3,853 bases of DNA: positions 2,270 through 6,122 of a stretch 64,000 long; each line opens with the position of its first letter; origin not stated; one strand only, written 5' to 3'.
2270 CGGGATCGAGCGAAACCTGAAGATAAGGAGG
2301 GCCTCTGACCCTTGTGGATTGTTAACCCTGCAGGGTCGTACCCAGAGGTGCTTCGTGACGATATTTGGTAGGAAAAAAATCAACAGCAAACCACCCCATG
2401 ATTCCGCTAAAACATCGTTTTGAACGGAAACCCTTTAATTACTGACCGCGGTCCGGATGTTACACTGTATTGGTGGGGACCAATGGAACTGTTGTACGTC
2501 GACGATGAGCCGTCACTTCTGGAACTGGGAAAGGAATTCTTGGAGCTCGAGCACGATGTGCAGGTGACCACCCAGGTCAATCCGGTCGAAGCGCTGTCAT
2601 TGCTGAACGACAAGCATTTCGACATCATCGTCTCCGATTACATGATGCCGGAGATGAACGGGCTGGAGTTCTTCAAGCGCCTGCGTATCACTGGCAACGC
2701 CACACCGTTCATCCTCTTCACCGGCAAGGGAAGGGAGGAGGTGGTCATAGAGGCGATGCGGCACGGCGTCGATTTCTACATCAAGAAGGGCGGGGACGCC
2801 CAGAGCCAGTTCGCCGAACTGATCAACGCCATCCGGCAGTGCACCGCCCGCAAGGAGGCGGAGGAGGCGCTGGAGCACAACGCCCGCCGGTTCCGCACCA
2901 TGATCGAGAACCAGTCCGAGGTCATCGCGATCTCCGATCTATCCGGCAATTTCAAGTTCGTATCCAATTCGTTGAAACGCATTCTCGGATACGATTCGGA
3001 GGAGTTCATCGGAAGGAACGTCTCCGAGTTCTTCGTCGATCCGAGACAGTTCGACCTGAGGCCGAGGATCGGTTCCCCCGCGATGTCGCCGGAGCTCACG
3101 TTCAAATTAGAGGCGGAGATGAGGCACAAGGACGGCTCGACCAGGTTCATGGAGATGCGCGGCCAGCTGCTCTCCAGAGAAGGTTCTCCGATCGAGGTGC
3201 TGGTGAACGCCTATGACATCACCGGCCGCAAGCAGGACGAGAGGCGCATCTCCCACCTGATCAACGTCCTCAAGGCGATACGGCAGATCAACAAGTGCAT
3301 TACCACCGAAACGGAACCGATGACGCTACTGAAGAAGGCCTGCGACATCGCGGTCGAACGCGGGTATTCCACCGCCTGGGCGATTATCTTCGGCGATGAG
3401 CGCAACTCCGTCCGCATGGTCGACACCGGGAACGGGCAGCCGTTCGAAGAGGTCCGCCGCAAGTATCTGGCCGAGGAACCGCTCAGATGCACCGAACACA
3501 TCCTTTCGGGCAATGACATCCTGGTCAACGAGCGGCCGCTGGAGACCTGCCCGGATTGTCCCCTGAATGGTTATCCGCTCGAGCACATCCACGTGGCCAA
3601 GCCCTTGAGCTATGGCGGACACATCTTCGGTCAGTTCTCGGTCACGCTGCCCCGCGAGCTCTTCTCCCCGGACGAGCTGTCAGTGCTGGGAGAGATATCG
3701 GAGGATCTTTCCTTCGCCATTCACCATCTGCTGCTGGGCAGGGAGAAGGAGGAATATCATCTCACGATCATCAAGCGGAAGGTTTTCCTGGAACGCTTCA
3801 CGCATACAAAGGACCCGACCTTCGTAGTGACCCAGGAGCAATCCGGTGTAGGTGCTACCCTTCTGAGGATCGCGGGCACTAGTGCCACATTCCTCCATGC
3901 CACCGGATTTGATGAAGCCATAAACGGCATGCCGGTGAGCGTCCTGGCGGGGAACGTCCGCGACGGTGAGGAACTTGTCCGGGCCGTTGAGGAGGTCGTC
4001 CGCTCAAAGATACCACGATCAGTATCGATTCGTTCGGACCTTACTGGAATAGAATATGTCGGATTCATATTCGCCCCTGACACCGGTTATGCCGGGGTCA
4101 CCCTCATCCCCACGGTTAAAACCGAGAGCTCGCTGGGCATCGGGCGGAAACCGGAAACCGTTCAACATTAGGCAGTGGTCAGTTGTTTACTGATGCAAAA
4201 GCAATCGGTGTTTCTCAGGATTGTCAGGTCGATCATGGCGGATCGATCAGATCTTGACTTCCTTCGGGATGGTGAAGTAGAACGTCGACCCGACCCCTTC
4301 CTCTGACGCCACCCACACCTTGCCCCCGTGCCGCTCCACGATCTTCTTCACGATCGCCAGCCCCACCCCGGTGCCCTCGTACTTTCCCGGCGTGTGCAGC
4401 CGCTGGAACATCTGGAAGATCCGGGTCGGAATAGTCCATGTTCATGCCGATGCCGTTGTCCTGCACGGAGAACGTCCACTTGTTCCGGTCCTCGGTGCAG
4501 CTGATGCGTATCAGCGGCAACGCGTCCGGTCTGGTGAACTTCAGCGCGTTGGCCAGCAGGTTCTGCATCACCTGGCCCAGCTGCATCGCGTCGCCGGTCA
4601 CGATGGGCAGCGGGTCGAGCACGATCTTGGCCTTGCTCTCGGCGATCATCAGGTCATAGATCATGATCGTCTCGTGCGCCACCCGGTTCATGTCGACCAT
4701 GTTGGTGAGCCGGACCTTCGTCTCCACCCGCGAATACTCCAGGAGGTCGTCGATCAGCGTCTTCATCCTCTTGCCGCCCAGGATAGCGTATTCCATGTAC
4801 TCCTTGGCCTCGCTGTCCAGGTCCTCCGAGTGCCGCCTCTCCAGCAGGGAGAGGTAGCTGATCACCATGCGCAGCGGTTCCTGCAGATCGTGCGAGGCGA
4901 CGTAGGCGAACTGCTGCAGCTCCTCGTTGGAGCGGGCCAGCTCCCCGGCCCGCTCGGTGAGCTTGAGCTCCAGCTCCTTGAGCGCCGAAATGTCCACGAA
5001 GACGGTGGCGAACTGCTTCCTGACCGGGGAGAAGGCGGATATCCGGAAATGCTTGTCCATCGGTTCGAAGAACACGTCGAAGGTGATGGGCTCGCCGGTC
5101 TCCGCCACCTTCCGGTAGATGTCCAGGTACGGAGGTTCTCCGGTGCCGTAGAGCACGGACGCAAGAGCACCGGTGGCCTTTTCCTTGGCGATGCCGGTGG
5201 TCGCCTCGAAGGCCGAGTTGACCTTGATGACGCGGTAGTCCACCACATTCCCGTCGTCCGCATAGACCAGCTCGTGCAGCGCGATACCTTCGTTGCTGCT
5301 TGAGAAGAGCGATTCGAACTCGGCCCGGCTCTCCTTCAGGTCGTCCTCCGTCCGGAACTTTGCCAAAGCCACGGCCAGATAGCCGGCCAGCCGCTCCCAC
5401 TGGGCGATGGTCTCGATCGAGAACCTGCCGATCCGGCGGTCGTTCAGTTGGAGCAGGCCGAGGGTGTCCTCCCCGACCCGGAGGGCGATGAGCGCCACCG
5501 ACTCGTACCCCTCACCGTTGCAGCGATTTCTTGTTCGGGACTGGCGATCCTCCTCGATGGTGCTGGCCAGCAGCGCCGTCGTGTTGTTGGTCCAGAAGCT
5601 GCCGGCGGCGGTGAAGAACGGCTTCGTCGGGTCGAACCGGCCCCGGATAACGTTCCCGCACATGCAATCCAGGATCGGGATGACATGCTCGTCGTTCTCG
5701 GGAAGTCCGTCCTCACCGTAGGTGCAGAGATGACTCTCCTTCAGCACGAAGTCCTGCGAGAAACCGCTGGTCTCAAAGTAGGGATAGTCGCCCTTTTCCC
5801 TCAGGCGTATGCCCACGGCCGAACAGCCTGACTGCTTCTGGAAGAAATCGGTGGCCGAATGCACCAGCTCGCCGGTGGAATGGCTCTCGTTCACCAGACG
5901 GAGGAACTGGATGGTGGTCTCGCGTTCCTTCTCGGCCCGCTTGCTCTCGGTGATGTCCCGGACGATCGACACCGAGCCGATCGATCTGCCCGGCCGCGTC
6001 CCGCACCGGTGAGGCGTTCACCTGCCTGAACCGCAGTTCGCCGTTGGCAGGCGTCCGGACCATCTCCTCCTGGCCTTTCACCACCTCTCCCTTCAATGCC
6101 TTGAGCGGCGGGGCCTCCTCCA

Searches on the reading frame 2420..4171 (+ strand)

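Call 87: search_protein_families(library=pfam, proteins=[window:2420-4171:+], max_evalue=0.00001)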
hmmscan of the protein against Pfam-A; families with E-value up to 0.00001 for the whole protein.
window:2420-4171:+ (583 aa): 6 families
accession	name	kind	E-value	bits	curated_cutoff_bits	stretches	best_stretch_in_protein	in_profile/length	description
PF00072.30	Response_reg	-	4e-21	75.7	30.2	1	25-127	2-103/111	Response regulator receiver domain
PF00989.32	PAS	-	1.9e-09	37.9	22.6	1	157-266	2-112/113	PAS fold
PF13426.13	PAS_9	-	9.5e-09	35.9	27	1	168-268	3-102/103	PAS domain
PF08448.16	PAS_4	-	3.9e-08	34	23.1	1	163-271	2-109/110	PAS fold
PF13185.12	GAF_2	-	4.7e-07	30.5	28.6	1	302-435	6-136/136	GAF domain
PF08447.18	PAS_3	-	2.3e-06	28.2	25.6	1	180-261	3-86/89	PAS fold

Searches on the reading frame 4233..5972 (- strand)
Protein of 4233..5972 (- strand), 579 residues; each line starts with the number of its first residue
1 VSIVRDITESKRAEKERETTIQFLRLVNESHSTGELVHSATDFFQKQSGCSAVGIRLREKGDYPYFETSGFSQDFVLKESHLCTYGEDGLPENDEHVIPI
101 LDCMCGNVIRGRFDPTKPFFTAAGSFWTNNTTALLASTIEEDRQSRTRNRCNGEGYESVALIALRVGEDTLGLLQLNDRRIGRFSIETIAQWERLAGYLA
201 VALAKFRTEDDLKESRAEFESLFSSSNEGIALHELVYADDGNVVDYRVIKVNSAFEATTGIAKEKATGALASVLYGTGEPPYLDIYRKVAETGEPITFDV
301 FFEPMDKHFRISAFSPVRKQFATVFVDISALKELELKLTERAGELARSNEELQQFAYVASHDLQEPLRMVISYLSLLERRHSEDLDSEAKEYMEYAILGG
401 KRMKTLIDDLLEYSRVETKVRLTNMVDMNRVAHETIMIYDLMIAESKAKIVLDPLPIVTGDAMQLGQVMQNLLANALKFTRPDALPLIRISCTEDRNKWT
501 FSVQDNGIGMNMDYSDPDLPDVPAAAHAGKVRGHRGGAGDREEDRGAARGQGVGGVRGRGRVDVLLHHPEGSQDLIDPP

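Call 87: search_protein_families(library=pfam, proteins=[window:4233-5972:-], max_evalue=0.00001)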
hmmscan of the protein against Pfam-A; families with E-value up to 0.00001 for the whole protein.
window:4233-5972:- (579 aa): 2 families
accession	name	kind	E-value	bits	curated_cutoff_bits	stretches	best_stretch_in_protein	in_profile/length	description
PF00512.31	HisKA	-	6.1e-13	49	26.9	1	352-418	2-65/66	His Kinase A (phospho-acceptor) domain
PF02518.31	HATPase_c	-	3.1e-09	37.7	26.4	1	460-527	1-56/111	Histidine kinase-, DNA gyrase B-, and HSP90-like ATPase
